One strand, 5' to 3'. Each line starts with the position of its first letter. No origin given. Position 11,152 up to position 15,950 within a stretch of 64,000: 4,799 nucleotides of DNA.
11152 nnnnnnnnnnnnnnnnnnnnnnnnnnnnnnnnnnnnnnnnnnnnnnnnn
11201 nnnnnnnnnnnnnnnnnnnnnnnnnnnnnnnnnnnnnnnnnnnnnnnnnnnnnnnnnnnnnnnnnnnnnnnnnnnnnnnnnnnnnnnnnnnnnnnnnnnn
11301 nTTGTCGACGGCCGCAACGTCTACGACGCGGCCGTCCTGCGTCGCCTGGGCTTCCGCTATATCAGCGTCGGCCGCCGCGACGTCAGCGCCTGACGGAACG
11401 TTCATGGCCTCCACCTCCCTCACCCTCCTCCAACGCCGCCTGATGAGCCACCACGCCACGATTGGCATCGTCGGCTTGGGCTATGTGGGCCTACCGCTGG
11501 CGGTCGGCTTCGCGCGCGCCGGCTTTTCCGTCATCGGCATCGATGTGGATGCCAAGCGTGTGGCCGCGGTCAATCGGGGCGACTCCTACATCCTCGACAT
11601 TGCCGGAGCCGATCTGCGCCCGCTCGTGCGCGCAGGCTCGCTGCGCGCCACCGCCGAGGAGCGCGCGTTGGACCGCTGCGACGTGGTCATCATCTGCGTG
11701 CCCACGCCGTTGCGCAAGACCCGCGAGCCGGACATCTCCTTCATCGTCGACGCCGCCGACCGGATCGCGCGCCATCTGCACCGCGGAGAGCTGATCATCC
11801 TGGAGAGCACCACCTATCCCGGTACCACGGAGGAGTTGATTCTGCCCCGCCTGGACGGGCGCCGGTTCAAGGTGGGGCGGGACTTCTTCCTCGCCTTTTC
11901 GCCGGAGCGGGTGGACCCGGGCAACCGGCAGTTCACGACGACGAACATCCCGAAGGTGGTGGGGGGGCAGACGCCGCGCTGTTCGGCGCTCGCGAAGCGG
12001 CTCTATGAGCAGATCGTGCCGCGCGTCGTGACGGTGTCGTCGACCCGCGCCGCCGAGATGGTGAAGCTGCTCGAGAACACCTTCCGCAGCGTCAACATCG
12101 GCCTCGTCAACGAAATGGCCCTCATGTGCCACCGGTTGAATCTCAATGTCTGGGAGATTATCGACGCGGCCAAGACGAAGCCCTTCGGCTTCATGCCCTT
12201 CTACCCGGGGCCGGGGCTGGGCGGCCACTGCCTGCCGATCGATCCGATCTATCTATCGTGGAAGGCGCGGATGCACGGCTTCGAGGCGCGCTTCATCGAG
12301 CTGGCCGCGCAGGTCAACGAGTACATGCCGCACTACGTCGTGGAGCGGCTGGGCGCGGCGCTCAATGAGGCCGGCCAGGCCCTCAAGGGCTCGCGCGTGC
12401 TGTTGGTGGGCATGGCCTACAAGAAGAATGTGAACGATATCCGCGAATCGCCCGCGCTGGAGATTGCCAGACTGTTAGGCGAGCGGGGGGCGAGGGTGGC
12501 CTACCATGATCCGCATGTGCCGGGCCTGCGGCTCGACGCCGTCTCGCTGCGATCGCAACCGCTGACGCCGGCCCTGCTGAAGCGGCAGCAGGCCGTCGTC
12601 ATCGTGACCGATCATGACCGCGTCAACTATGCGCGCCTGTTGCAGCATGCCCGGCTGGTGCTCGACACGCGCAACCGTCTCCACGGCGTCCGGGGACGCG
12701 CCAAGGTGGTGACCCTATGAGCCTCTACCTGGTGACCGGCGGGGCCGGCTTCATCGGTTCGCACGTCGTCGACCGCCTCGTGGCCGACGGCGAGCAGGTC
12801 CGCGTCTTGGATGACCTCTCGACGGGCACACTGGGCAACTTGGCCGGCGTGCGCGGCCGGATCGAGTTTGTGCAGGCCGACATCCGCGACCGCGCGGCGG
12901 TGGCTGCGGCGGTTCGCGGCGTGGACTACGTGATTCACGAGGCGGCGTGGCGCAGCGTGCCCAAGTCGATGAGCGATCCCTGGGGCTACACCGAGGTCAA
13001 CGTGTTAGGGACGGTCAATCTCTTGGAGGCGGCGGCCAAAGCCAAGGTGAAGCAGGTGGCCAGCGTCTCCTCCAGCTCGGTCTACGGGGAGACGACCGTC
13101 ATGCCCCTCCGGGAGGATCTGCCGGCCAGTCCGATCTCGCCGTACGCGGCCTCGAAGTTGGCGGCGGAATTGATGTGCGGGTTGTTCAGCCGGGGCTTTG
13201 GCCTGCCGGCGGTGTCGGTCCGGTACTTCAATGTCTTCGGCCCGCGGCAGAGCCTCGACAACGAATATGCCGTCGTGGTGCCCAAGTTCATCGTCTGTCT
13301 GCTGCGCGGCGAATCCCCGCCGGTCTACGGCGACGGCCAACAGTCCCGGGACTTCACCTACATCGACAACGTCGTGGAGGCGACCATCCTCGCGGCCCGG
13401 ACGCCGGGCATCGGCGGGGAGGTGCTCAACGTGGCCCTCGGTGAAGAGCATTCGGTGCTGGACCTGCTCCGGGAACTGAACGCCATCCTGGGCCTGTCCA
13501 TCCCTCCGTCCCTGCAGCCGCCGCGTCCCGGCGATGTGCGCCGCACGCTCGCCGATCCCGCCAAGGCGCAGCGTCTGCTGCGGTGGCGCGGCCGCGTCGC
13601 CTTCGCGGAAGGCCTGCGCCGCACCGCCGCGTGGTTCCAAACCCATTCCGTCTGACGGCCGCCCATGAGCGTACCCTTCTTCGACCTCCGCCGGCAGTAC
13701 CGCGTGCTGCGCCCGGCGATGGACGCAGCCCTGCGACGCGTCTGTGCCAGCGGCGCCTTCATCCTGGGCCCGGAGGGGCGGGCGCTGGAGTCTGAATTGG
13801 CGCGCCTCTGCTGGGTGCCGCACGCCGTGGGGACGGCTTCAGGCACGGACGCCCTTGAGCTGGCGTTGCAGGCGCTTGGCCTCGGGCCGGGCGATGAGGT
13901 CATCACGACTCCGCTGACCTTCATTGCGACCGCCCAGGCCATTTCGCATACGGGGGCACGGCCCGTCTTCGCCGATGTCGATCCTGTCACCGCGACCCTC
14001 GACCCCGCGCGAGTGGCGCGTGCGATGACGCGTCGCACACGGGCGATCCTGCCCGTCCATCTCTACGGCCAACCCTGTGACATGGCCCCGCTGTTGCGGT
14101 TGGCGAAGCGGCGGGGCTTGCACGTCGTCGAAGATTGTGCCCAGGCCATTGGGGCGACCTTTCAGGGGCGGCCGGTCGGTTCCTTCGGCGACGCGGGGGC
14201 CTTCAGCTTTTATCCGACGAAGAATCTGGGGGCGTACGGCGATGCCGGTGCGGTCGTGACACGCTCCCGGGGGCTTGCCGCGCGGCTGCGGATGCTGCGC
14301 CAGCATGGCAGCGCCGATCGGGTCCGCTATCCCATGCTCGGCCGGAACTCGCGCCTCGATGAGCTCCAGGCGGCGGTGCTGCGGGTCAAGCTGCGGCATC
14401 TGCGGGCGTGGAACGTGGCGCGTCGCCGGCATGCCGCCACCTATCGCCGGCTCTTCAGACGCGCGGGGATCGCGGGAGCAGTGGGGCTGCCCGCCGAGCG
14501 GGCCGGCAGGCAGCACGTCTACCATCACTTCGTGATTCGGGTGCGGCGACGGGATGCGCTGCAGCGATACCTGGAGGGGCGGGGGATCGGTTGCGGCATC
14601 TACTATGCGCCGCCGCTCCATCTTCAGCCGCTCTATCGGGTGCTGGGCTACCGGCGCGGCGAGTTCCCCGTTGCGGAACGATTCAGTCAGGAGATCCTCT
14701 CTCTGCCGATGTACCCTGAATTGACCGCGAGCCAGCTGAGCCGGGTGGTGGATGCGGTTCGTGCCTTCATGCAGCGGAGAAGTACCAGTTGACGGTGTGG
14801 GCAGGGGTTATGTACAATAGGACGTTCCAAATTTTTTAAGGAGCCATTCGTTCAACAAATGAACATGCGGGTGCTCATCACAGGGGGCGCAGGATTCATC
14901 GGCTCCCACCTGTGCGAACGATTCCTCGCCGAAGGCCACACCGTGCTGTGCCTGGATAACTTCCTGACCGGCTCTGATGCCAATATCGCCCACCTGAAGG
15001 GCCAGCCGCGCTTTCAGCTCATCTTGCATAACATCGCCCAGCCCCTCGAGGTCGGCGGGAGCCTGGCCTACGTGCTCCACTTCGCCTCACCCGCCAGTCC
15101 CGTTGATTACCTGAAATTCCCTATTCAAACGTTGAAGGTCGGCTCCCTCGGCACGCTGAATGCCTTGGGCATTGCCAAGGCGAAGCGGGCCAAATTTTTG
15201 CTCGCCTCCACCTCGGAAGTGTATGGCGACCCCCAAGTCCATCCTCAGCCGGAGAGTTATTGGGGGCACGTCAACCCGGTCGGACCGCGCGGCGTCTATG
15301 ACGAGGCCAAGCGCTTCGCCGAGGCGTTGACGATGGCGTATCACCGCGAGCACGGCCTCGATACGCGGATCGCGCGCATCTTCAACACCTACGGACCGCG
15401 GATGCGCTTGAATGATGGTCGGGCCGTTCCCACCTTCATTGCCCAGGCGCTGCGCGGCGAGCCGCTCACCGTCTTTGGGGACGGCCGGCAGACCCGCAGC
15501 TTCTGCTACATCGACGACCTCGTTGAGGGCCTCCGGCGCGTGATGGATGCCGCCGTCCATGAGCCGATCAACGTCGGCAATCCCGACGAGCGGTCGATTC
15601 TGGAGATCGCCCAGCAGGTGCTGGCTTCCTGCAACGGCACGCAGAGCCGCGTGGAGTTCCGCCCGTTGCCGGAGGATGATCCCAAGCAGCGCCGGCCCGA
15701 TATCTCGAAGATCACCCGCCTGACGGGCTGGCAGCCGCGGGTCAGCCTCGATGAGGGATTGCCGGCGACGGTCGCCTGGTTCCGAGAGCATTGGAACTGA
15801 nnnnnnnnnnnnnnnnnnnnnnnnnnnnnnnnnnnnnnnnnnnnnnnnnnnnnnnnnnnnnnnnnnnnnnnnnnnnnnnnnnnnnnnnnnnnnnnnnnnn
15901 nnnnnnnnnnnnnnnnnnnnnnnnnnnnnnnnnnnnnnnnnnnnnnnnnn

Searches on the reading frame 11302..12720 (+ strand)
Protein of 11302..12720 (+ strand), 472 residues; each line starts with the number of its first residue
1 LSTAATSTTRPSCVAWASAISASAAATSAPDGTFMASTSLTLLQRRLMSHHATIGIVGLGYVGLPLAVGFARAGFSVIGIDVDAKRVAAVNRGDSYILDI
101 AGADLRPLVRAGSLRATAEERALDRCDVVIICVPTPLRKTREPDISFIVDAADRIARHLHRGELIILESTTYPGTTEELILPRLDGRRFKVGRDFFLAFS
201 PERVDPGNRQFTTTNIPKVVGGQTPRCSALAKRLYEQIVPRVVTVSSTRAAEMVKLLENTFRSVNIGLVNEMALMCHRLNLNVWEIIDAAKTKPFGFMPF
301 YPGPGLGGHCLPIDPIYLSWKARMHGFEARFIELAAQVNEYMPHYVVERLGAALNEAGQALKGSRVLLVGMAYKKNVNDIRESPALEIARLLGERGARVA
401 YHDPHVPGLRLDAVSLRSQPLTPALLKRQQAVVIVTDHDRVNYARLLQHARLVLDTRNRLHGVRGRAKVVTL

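Call 48: search_protein_families(library=pfam, proteins=[window:11302-12720:+])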
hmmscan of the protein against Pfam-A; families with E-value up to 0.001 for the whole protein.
window:11302-12720:+ (472 aa): 7 families
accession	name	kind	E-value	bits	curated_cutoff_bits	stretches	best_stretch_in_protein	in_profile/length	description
PF03721.20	UDPG_MGDP_dh_N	-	1.7e-45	155.4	27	1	53-231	2-184/187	UDP-glucose/GDP-mannose dehydrogenase family, NAD binding domain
PF00984.24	UDPG_MGDP_dh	-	3.5e-32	110.8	25.4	1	249-340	1-93/94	UDP-glucose/GDP-mannose dehydrogenase family, central domain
PF03720.21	UDPG_MGDP_dh_C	-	7.9e-21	74.8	30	1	368-460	2-101/103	UDP-glucose/GDP-mannose dehydrogenase family, UDP binding domain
PF03446.21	NAD_binding_2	-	2.2e-08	34.7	21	1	53-179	1-103/161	NAD binding domain of 6-phosphogluconate dehydrogenase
PF03807.23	F420_oxidored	-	0.00013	22.9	21.6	0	53-135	1-69/94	NADP oxidoreductase coenzyme F420-dependent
PF02558.23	ApbA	-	0.00061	19.9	22.2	0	54-135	1-76/150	Ketopantoate reductase PanE/ApbA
PF02826.25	2-Hacid_dh_C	-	0.00093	19.1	25.1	0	50-88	35-73/178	D-isomer specific 2-hydroxyacid dehydrogenase, NAD binding domain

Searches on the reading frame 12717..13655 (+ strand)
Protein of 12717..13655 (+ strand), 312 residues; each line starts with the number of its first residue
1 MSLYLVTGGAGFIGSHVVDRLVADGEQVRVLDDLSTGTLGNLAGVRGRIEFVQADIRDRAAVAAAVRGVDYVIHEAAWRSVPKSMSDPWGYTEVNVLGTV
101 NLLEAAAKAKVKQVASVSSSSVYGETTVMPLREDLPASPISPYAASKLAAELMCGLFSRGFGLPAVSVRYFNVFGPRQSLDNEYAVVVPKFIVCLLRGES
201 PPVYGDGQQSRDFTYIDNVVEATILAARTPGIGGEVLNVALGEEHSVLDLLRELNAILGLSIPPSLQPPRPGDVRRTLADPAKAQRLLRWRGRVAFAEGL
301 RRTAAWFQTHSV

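Call 48: search_protein_families(library=pfam, proteins=[window:12717-13655:+])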
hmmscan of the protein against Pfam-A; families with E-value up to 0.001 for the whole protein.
window:12717-13655:+ (312 aa): 10 families
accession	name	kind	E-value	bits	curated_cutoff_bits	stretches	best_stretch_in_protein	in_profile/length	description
PF01370.27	Epimerase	-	1.7e-61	208.2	20.9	1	5-240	2-240/240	NAD dependent epimerase/dehydratase family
PF16363.11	GDP_Man_Dehyd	-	3.6e-60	204.6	27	1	5-303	1-332/332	GDP-mannose 4,6 dehydratase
PF01073.25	3Beta_HSD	-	1.7e-29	103.2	22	1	5-228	1-230/280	3-beta hydroxysteroid dehydrogenase/isomerase family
PF02719.21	Polysacc_synt_2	-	2.1e-20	73.5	20.2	1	5-261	2-250/293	Polysaccharide biosynthesis protein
PF07993.18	NAD_binding_4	-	2.2e-14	53.7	20.1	1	6-222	1-257/258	Male sterility protein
PF04321.23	RmlD_sub_bind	-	5e-14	52.5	27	1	5-152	4-134/287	RmlD substrate binding domain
PF13460.12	NAD_binding_10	-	1.4e-13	51.6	27.2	1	8-151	1-128/184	NAD(P)H-binding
PF05368.20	NmrA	-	2.1e-07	31.3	27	1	5-114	6-102/298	NmrA-like family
PF00106.31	adh_short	-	5.3e-07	29.7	26.6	1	5-153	4-159/195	short chain dehydrogenase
PF08659.16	KR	-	0.00011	22.6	22.6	1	3-121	2-138/180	KR domain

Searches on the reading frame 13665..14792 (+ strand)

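Call 11: search_protein_families(library=pfam, proteins=[window:13665-14792:+])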
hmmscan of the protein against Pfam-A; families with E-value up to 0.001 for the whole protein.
window:13665-14792:+ (375 aa): 2 families
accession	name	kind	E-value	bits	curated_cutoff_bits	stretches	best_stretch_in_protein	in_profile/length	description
PF01041.23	DegT_DnrJ_EryC1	-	1e-120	403.7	19.8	1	20-366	8-360/360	DegT/DnrJ/EryC1/StrS aminotransferase family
PF01053.26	Cys_Met_Meta_PP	-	3e-05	23.2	27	1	36-167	52-183/381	Cys/Met metabolism PLP-dependent enzyme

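Call 12: search_protein_families(library=ncbifam, proteins=[window:13665-14792:+])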
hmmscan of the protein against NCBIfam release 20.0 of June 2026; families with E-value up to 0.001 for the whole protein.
window:13665-14792:+ (375 aa): 13 families
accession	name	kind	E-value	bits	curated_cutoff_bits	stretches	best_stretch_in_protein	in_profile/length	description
TIGR03588.1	PseC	equivalog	3e-73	246.9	423.5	1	22-367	16-378/380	UDP-4-amino-4,6-dideoxy-N-acetyl-beta-L-altrosamine transaminase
NF008687.0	PRK11706.1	equivalog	2.1e-66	224.2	375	1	51-369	46-374/375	dTDP-4-amino-4,6-dideoxygalactose transaminase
NF008658.2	PRK11658.1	equivalog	2.3e-65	220.7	631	1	21-369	18-377/379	UDP-4-amino-4-deoxy-L-arabinose aminotransferase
TIGR04427.1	PLP_DesI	equivalog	8.8e-63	212.7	650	1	35-369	51-383/390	dTDP-4-dehydro-6-deoxyglucose aminotransferase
TIGR04181.1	NHT_00031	hypoth_equivalog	3.1e-54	184.2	420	1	39-348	33-357/359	LegC family aminotransferase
TIGR02379.1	ECA_wecE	subfamily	6.4e-53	179.9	434.85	1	53-368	48-374/376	dTDP-4-amino-4,6-dideoxy-D-glucose transaminase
NF011936.0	PRK15407.1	equivalog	1.2e-45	156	423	2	34-215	63-251/440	lipopolysaccharide biosynthesis protein RfbH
NF004770.0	PRK06108.1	subfamily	5.3e-07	28.8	422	1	53-129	98-175/396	pyridoxal phosphate-dependent aminotransferase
NF006488.0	PRK08912.1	equivalog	3.1e-05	23.1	498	1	54-129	90-164/387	aminotransferase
NF005816.0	PRK07682.1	equivalog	0.00018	20.3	620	1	57-129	96-168/390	aminotransferase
NF004621.0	PRK05957.1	equivalog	0.00042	19.2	498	1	56-130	94-166/389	pyridoxal phosphate-dependent aminotransferase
NF006569.0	PRK09082.1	subfamily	0.00059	19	420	1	57-129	97-168/386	methionine aminotransferase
NF004650.0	PRK05994.1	equivalog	0.00078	18.4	667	0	33-177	60-202/427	O-acetylhomoserine aminocarboxypropyltransferase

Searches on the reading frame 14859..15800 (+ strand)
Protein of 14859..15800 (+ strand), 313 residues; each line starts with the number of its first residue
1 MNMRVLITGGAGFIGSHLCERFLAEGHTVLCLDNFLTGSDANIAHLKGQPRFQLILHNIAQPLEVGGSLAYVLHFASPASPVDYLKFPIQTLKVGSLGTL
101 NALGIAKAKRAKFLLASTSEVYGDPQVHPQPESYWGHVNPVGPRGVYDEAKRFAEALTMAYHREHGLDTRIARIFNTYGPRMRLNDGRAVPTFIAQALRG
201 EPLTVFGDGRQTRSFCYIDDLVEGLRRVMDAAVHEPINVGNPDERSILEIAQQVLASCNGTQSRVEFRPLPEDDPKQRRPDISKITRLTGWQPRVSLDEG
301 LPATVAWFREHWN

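Call 11: search_protein_families(library=pfam, proteins=[window:14859-15800:+])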
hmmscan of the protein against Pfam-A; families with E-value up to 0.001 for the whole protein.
window:14859-15800:+ (313 aa): 6 families
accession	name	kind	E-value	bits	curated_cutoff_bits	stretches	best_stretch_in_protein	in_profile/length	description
PF01370.27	Epimerase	-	1e-49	169.6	20.9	1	5-240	1-240/240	NAD dependent epimerase/dehydratase family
PF16363.11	GDP_Man_Dehyd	-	4.1e-49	168.3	27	1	6-301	1-329/332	GDP-mannose 4,6 dehydratase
PF04321.23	RmlD_sub_bind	-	1.8e-09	37.5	27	1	98-285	81-258/287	RmlD substrate binding domain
PF02719.21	Polysacc_synt_2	-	2.3e-07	30.8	20.2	0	141-259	132-248/293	Polysaccharide biosynthesis protein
PF07993.18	NAD_binding_4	-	5.5e-06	26.2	20.1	0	90-174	107-204/258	Male sterility protein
PF01073.25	3Beta_HSD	-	1.7e-05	24.4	22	1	6-220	1-220/280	3-beta hydroxysteroid dehydrogenase/isomerase family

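Call 12: search_protein_families(library=ncbifam, proteins=[window:14859-15800:+])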
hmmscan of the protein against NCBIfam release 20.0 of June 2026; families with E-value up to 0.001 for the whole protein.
window:14859-15800:+ (313 aa): 23 families
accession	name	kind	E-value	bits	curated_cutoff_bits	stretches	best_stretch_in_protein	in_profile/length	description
TIGR01181.1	dTDP_gluc_dehyt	equivalog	5.5e-42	144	365.1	1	4-311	1-314/321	dTDP-glucose 4,6-dehydratase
TIGR04180.1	EDH_00030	hypoth_equivalog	2.4e-32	112.2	475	1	5-293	1-294/297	NAD-dependent 4,6-dehydratase LegB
TIGR01179.1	galE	equivalog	1.7e-29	102.7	262.3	1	4-311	1-328/332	UDP-glucose 4-epimerase GalE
NF005998.1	PRK08125.1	equivalog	1.5e-28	99.6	777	1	3-308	316-649/649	bifunctional UDP-4-amino-4-deoxy-L-arabinose formyltransferase/UDP-glucuronic acid oxidase ArnA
NF008872.0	PRK11908.1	equivalog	1.6e-26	93.2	294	1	3-311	2-338/349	bifunctional UDP-4-keto-pentose/UDP-xylose synthase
NF011728.1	PRK15181.1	equivalog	2.2e-26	92.7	760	1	4-310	17-339/348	Vi polysaccharide biosynthesis UDP-N-acetylglucosaminuronic acid C-4 epimerase TviC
NF007582.0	PRK10217.1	equivalog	3e-25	89.1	698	1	100-309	116-332/355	dTDP-glucose 4,6-dehydratase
NF007490.0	PRK10084.1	subfamily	1.2e-21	77.2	649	1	3-309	1-335/361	dTDP-glucose 4,6-dehydratase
TIGR02197.1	heptose_epim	equivalog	2.2e-19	69.8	274.6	1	5-308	1-313/316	ADP-glyceromanno-heptose 6-epimerase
NF047922.1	GDPFucSynFcl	equivalog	1.1e-15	57.9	500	1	114-311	101-304/308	GDP-L-fucose synthase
NF007956.0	PRK10675.1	subfamily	1.2e-15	57.6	394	1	3-311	1-332/338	UDP-glucose 4-epimerase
NF041015.1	UDPsulfquin_syn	equivalog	1.3e-11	44.1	575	1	187-267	236-319/384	UDP-sulfoquinovose synthase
TIGR01777.1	yfcH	hypoth_equivalog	8.3e-11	42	207.35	0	5-32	1-28/292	TIGR01777 family oxidoreductase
NF047837.1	UDPAcbARedWbcJ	equivalog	5.3e-10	38.7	500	1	146-257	102-214/372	UDP-2-acetamido-2,6-beta-L-arabino-hexul-4-ose reductase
TIGR01472.1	gmd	equivalog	3.3e-09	36.4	415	1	86-182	98-190/342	GDP-mannose 4,6-dehydratase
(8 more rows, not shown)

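Call 54: find_homologous_proteins(query=window:14859-15800:+, max_evalue=1e-100)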
Query window:14859-15800:+ (313 aa): 7985 proteins with E <= 1e-100 among 8000 candidates; the best 120 are listed.
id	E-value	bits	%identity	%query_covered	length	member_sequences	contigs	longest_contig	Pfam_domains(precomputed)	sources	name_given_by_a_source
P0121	3.1e-173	594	79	99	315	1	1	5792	PF04321.24,PF16363.12,PF02719.22,PF01073.26,PF07993.19,PF00106.32,PF01370.28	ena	-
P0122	2.7e-170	584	80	98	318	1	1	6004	PF04321.24,PF16363.12,PF02719.22,PF01073.26,PF01370.28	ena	-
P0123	2.2e-169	581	80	99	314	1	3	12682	PF04321.24,PF16363.12,PF02719.22,PF01073.26,PF01370.28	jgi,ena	-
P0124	3.1e-169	581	80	98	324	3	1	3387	PF04321.24,PF16363.12,PF02719.22,PF01370.28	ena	-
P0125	6.1e-169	580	78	98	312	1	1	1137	PF16363.12,PF01073.26,PF07993.19,PF01370.28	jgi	jgi:dTDP-glucose 4,6-dehydratase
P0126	4.2e-168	577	79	99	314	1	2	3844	PF04321.24,PF16363.12,PF02719.22,PF01073.26,PF01370.28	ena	-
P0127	5.7e-168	576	79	98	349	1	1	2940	PF04321.24,PF16363.12,PF02719.22,PF01073.26,PF01370.28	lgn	-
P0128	1.3e-167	575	79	98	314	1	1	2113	PF04321.24,PF16363.12,PF01073.26,PF01370.28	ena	-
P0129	1.6e-167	575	79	99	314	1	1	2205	PF04321.24,PF16363.12,PF02719.22,PF01073.26,PF07993.19,PF01370.28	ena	-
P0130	1.7e-167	575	78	98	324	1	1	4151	PF04321.24,PF16363.12,PF01073.26,PF07993.19,PF01370.28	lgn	-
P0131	2.3e-166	571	76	99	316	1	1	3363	PF04321.24,PF16363.12,PF02719.22,PF01073.26,PF07993.19,PF01370.28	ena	-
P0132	4.0e-166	570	78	99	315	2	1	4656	PF04321.24,PF16363.12,PF02719.22,PF01073.26,PF07993.19,PF01370.28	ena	-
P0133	4.9e-166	570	77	98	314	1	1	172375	PF04321.24,PF16363.12,PF02719.22,PF01073.26,PF01370.28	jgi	jgi:dTDP-glucose 4,6-dehydratase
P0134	5.2e-166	570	77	99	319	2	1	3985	PF04321.24,PF16363.12,PF01073.26,PF01370.28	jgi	-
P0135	1.1e-165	569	77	97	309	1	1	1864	PF04321.24,PF16363.12,PF01073.26,PF01370.28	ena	-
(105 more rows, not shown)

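Call 55: find_encoding_contigs(protein=P0133, flank=3000, max_places=1)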
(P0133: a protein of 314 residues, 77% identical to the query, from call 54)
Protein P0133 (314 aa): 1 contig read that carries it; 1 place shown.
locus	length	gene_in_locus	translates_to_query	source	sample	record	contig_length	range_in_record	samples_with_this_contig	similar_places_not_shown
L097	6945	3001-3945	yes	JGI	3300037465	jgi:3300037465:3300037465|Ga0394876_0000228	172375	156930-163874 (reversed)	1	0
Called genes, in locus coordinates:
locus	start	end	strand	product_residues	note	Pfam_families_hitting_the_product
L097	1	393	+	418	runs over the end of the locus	PF02254:TrkA_N (faint), PF03446:NAD_binding_2 (weak), PF03721:UDPG_MGDP_dh_N, PF00984:UDPG_MGDP_dh, PF03720:UDPG_MGDP_dh_C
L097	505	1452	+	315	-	PF01073:3Beta_HSD, PF01370:Epimerase, PF02719:Polysacc_synt_2, PF04321:RmlD_sub_bind, PF05368:NmrA, PF13460:NAD_binding_10, PF16363:GDP_Man_Dehyd, PF07993:NAD_binding_4, +1 more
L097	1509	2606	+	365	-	PF00155:Aminotran_1_2 (faint), PF01041:DegT_DnrJ_EryC1, PF01053:Cys_Met_Meta_PP (weak), PF01212:Beta_elim_lyase (faint)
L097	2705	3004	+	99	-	PF01726:LexA_DNA_bind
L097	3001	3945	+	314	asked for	PF01073:3Beta_HSD, PF01370:Epimerase, PF02719:Polysacc_synt_2 (faint), PF04321:RmlD_sub_bind (weak), PF16363:GDP_Man_Dehyd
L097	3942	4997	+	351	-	PF01370:Epimerase, PF02719:Polysacc_synt_2 (weak), PF04321:RmlD_sub_bind, PF16363:GDP_Man_Dehyd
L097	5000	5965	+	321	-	PF01370:Epimerase, PF04321:RmlD_sub_bind (weak), PF16363:GDP_Man_Dehyd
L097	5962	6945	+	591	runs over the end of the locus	-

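Call 56: find_encoding_contigs(protein=P0123, flank=3000, max_places=1)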
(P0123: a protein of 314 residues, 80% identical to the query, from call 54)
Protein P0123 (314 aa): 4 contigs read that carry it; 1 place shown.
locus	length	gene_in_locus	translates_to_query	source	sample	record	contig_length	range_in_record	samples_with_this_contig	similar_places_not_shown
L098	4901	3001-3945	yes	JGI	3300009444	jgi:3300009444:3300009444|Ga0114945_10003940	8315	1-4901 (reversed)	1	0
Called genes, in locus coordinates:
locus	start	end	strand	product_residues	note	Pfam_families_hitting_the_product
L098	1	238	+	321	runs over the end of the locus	PF01370:Epimerase, PF02719:Polysacc_synt_2, PF04321:RmlD_sub_bind, PF05368:NmrA, PF01073:3Beta_HSD, PF07993:NAD_binding_4, PF13460:NAD_binding_10, PF16363:GDP_Man_Dehyd, +2 more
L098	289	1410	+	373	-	PF01041:DegT_DnrJ_EryC1, PF01053:Cys_Met_Meta_PP (weak)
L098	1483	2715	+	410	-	PF00890:FAD_binding_2 (weak), PF01266:DAO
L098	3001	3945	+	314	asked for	PF01073:3Beta_HSD (weak), PF01370:Epimerase, PF02719:Polysacc_synt_2 (faint), PF04321:RmlD_sub_bind (weak), PF16363:GDP_Man_Dehyd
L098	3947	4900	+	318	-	?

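Call 57: find_encoding_contigs(protein=P0122, flank=3000, max_places=1)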
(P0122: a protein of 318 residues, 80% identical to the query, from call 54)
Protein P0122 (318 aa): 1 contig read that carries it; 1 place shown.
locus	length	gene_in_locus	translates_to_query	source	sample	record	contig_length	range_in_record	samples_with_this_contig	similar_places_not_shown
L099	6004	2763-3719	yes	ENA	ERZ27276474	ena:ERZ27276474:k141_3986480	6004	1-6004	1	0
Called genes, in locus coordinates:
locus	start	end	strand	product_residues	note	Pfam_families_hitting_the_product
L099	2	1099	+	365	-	?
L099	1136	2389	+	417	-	PF01266:DAO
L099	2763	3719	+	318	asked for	PF01073:3Beta_HSD (weak), PF01370:Epimerase, PF02719:Polysacc_synt_2 (faint), PF04321:RmlD_sub_bind, PF16363:GDP_Man_Dehyd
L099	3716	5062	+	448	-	PF04413:Glycos_transf_N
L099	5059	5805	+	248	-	PF02348:CTP_transf_3, PF12804:NTP_transf_3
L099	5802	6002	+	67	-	?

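Call 58: find_encoding_contigs(protein=P0121, flank=3000, max_places=1)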
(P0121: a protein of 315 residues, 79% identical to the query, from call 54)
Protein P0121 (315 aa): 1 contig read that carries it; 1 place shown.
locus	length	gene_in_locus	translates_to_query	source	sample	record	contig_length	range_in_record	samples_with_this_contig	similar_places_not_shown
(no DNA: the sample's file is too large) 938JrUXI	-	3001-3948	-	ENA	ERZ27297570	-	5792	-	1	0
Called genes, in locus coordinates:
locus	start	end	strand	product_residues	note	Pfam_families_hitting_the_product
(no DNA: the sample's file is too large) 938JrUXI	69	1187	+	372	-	PF00155:Aminotran_1_2, PF01041:DegT_DnrJ_EryC1, PF01053:Cys_Met_Meta_PP (weak), PF01212:Beta_elim_lyase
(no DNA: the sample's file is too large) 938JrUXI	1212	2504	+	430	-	-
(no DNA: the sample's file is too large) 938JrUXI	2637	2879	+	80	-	PF01726:LexA_DNA_bind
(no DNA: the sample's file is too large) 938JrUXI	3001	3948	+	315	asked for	PF00106:adh_short (weak), PF01073:3Beta_HSD, PF01370:Epimerase, PF02719:Polysacc_synt_2 (faint), PF04321:RmlD_sub_bind, PF07993:NAD_binding_4 (faint), PF16363:GDP_Man_Dehyd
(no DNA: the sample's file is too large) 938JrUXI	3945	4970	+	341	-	PF01370:Epimerase, PF04321:RmlD_sub_bind (weak), PF16363:GDP_Man_Dehyd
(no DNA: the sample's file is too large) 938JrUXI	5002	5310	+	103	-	?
